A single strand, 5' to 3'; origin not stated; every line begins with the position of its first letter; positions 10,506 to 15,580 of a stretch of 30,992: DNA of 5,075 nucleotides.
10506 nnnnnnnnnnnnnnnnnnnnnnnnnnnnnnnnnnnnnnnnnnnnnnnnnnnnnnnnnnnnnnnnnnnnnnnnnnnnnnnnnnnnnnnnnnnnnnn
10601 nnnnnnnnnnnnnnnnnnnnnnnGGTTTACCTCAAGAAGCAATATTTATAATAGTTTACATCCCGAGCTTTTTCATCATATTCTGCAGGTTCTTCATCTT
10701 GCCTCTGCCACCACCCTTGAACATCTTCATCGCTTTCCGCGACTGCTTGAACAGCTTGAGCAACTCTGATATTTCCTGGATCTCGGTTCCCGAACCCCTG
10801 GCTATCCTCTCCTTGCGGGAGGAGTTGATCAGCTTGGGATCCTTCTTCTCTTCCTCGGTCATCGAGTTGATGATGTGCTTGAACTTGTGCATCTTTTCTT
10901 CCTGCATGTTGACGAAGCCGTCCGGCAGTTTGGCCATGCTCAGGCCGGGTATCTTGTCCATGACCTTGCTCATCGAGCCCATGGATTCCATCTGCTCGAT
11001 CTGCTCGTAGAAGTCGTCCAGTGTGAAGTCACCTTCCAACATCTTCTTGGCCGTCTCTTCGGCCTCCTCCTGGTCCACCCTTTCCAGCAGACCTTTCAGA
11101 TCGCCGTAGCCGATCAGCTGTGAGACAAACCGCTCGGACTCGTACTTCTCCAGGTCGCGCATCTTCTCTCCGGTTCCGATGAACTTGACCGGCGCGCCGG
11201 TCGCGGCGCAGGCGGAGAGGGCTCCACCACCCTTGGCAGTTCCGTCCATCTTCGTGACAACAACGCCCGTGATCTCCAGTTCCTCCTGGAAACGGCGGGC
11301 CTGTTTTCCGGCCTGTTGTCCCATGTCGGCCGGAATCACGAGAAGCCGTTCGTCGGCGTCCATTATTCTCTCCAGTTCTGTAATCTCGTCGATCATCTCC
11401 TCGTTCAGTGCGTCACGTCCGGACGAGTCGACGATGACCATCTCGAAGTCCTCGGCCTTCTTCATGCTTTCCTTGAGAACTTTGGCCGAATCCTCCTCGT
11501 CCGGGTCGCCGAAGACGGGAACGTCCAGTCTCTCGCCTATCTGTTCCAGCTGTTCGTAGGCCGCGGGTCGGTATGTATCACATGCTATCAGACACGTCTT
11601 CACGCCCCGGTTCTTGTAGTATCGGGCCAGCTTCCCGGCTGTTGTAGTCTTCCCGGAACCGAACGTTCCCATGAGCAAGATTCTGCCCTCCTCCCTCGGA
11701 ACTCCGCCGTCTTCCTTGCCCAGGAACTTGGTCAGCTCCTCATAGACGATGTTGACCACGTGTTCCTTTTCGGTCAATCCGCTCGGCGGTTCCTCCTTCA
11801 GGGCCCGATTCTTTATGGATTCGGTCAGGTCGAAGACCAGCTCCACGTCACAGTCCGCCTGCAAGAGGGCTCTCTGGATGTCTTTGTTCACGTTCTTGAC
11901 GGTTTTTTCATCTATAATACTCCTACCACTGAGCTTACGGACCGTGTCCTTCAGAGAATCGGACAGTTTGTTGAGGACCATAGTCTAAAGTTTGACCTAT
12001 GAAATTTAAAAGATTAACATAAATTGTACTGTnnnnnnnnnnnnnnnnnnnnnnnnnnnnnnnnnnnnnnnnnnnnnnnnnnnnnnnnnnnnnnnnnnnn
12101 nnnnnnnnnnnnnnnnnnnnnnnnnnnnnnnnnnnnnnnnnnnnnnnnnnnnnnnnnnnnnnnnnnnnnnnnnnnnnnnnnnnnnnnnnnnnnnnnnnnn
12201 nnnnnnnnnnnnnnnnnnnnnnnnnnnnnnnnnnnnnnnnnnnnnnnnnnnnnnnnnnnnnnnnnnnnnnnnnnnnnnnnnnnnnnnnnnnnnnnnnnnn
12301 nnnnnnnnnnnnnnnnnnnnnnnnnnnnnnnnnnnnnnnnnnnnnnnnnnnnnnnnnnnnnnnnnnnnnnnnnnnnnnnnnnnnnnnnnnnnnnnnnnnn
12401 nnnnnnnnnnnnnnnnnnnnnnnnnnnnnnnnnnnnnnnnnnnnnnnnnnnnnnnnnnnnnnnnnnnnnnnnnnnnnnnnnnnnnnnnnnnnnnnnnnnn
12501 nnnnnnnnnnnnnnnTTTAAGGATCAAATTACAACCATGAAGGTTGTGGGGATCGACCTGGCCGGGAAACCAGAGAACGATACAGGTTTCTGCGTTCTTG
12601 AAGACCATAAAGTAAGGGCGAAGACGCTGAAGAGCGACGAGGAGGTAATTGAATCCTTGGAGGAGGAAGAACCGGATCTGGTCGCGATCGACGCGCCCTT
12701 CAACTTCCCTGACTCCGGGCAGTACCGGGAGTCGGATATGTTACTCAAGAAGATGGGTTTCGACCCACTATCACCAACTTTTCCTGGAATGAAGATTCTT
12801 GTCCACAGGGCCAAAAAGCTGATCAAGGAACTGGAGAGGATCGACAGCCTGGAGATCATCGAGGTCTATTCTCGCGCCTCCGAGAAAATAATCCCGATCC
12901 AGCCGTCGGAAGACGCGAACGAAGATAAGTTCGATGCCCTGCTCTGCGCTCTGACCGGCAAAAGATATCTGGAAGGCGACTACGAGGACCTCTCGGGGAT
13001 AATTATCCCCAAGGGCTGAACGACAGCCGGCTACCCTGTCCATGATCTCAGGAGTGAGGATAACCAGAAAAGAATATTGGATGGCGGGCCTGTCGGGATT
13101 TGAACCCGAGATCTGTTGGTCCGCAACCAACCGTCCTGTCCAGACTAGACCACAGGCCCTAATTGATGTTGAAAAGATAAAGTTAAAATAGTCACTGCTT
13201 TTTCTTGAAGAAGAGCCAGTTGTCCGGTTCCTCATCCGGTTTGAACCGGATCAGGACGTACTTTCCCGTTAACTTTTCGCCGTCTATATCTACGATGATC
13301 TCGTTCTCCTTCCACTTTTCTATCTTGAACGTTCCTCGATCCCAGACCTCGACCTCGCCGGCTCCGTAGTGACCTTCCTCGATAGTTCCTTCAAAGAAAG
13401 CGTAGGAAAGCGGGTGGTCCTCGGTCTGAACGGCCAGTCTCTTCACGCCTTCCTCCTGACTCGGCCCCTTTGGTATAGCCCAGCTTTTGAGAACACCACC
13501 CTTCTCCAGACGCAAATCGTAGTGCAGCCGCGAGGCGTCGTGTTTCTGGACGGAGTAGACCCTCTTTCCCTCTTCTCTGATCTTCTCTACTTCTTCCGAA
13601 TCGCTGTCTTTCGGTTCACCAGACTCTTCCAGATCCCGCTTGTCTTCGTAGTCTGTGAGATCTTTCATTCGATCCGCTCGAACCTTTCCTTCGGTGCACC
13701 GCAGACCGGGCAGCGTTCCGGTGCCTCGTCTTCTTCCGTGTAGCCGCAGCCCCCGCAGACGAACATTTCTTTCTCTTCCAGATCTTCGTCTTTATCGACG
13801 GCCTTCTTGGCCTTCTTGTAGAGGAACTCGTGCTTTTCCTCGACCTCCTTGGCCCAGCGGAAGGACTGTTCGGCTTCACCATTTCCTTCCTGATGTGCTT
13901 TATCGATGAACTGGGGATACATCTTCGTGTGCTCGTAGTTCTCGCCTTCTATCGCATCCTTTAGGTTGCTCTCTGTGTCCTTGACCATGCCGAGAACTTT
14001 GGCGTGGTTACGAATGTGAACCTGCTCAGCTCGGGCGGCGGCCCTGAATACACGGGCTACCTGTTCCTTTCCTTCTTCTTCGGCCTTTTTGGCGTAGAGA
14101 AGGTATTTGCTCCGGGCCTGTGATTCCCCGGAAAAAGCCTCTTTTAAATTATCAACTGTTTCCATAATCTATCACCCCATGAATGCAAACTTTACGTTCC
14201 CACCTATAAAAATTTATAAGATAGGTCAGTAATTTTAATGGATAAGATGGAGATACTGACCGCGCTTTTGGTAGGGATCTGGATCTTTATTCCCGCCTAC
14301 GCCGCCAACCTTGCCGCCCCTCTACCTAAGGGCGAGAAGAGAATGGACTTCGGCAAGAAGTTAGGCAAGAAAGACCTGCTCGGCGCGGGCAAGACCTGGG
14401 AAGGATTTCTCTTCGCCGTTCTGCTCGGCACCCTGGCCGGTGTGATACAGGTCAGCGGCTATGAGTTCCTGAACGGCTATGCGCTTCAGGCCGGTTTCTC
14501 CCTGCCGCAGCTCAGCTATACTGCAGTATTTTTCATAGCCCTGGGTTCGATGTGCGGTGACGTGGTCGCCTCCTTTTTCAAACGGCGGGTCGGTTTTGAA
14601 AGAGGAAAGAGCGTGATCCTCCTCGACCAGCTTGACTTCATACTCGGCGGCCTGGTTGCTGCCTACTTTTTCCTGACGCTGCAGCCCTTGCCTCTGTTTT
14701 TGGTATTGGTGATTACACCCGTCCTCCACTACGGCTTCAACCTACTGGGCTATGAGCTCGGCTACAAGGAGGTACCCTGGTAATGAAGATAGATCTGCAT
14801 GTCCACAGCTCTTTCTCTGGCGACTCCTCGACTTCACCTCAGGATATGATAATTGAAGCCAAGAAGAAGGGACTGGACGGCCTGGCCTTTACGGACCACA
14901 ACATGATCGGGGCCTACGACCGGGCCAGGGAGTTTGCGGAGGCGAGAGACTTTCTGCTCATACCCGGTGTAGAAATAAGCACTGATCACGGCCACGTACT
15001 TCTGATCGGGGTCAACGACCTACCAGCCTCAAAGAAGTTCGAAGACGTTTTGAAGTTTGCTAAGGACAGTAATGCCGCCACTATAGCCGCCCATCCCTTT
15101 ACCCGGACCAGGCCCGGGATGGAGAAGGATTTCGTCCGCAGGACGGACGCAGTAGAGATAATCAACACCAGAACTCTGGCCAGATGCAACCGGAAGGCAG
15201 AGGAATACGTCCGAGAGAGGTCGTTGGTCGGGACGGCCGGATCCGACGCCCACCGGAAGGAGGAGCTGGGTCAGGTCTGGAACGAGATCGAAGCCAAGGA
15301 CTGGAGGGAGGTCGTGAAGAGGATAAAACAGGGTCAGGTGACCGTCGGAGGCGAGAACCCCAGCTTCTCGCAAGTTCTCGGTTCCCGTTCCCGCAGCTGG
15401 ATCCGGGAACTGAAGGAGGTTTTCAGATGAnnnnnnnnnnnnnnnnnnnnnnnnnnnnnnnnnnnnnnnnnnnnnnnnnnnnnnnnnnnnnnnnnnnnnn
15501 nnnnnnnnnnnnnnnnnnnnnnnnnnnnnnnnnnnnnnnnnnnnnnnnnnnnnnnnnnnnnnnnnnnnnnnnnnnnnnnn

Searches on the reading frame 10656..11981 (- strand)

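Call 3: search_protein_families(library=pfam, proteins=[window:10656-11981:-], max_evalue=0.01)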
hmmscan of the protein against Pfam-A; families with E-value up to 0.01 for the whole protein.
window:10656-11981:- (441 aa): 14 families
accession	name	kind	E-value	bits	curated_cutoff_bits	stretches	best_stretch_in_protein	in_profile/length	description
PF00448.28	SRP54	-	1.4e-66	224.3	22.7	1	101-290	4-195/196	SRP54-type protein, GTPase domain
PF02978.25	SRP_SPB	-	3e-32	111.3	27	1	318-418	1-91/91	Signal peptide binding domain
PF02881.24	SRP54_N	-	1.2e-16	61.1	22.4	1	6-83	1-75/75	SRP54-type protein, helical bundle domain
PF01656.29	CbiA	-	1.8e-08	34.8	25.4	1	108-261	9-99/125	CobQ/CobB/MinD/ParA nucleotide binding domain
PF13401.12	AAA_22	-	5.3e-05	24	27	1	98-206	5-110/130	AAA domain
PF13238.12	AAA_18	-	0.00026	21.9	29.4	1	101-198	1-91/128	AAA domain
PF13191.12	AAA_16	-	0.0004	21.4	32.6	1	95-222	24-142/167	AAA ATPase domain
PF20720.3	nSTAND3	-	0.0011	19.1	27.2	1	97-132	16-51/155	Novel STAND NTPase 3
PF03266.21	NTPase_1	-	0.0016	18.8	23.9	0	100-138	1-39/168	NTPase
PF06745.19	ATPase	-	0.0019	18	26.6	0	91-152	13-74/231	KaiC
PF00154.27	RecA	-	0.0032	17.4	27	1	92-199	47-155/262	recA bacterial DNA recombination protein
PF02492.25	cobW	-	0.0057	16.7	20.7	0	102-249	4-157/180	CobW/HypB/UreG, nucleotide-binding domain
PF13245.12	AAA_19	-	0.0061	17.2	25.1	0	99-185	12-97/134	AAA domain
PF04851.21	ResIII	-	0.0073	16.7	22.5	0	84-136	20-62/164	Type III restriction enzyme, res subunit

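Call 4: search_protein_families(library=ncbifam, proteins=[window:10656-11981:-], max_evalue=0.01)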
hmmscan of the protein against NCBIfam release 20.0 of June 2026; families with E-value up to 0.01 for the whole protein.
window:10656-11981:- (441 aa): 18 families
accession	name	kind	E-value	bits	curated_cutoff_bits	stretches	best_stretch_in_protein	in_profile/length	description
TIGR00959.1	ffh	equivalog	1.1e-123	413.2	473.2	1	4-420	2-428/428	signal recognition particle protein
TIGR01425.1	SRP54_euk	equivalog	4.1e-105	352.1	576.25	1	2-413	1-424/428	signal recognition particle protein SRP54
TIGR00064.1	ftsY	equivalog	3.3e-61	207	260.7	1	28-289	3-278/279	signal recognition particle-docking protein FtsY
TIGR03499.1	FlhF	equivalog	2.7e-21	76.8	174.15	1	6-188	120-286/286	flagellar biosynthesis GTPase FlhF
NF011312.0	PRK14723.1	equivalog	3.6e-15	55.5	951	1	96-285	183-374/768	flagellar biosynthesis regulator FlhF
NF011310.0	PRK14721.1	equivalog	2.2e-14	53.6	725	1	96-277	189-369/423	flagellar biosynthesis regulator FlhF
NF005230.0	PRK06731.1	equivalog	2.2e-14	53.3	553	1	29-275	23-262/281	flagellar biosynthesis regulator FlhF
NF009368.0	PRK12726.1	equivalog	9.6e-14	51.3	832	1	101-275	209-382/407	flagellar biosynthesis regulator FlhF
NF011311.0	PRK14722.1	equivalog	4.3e-13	49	777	1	98-276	137-322/374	flagellar biosynthesis regulator FlhF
NF009367.0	PRK12724.1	equivalog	4.4e-13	48.9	718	1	94-255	218-379/433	flagellar biosynthesis regulator FlhF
NF009366.0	PRK12723.1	equivalog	2.6e-11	43.3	585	1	35-292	114-370/388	flagellar biosynthesis regulator FlhF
NF041546.1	ParA_partition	equivalog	0.00035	20.2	180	1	108-190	10-88/203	ParA family partition ATPase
TIGR04291.1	arsen_driv_ArsA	equivalog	0.00064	18.5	650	1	96-141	318-363/565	arsenical pump-driving ATPase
NF010248.0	PRK13695.1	equivalog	0.00075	19.3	156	0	98-138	3-43/180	NTPase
NF010340.0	PRK13768.1-2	equivalog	0.0027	17.5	293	0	101-135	6-40/265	GTPase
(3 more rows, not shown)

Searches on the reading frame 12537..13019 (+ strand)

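Call 41: search_protein_families(library=pfam, proteins=[window:12537-13019:+], max_evalue=0.001)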
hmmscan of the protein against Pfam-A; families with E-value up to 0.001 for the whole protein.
window:12537-13019:+ (160 aa): 1 family
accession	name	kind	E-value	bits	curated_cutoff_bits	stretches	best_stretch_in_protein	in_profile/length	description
PF04250.19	DUF429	-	8.5e-10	39.2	23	1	5-73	1-65/214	Protein of unknown function (DUF429)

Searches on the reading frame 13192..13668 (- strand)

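Call 41: search_protein_families(library=pfam, proteins=[window:13192-13668:-], max_evalue=0.001)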
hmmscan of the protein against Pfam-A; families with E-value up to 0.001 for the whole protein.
window:13192-13668:- (158 aa): 1 family
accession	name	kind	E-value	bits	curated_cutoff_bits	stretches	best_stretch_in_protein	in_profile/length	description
PF13298.12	LigD_N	-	8.1e-41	139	31.1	1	41-141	1-107/107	DNA Ligase D 3'-phosphoesterase domain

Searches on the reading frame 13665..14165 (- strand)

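Call 41: search_protein_families(library=pfam, proteins=[window:13665-14165:-], max_evalue=0.001)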
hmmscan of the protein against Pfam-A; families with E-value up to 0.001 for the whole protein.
window:13665-14165:- (166 aa): 3 families
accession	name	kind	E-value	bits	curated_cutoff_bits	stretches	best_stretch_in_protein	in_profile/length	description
PF02915.23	Rubrerythrin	-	5.5e-24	85.5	22.8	1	5-119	1-136/137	Rubrerythrin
PF21349.2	RUBY_RBDX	-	2e-11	43.5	26.5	1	135-163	1-30/30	Rubrerythrin, rubredoxin-like domain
PF23458.2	DUF7130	-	0.00098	19.4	35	0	117-163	36-84/89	Domain of unknown function (DUF7130)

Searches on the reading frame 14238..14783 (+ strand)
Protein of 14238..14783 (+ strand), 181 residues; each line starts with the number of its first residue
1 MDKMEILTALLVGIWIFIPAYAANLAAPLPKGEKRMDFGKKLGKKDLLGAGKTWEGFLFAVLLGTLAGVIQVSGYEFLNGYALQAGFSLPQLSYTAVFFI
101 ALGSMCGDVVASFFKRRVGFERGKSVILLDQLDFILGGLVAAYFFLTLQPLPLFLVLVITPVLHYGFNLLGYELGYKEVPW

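Call 41: search_protein_families(library=pfam, proteins=[window:14238-14783:+], max_evalue=0.001)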
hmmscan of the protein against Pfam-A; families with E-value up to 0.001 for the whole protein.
window:14238-14783:+ (181 aa): 2 families
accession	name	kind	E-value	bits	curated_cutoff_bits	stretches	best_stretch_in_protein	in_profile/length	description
PF01864.22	CarS-like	-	1.6e-39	136.1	22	1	7-181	2-175/175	CDP-archaeol synthase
PF01148.25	CTP_transf_1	-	2.4e-06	28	24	1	38-119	153-229/264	Cytidylyltransferase family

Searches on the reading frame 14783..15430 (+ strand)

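Call 64: search_protein_families(library=pfam, proteins=[window:14783-15430:+], max_evalue=0.0001)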
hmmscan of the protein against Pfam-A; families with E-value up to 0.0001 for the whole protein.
window:14783-15430:+ (215 aa): 2 families
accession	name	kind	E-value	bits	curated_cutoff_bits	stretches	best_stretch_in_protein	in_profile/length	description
PF13263.12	PHP_C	-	1.4e-14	53.7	21.3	1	136-186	4-56/56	PHP-associated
PF02811.25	PHP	-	1.1e-13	52.3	26.4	1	4-74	1-77/164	PHP domain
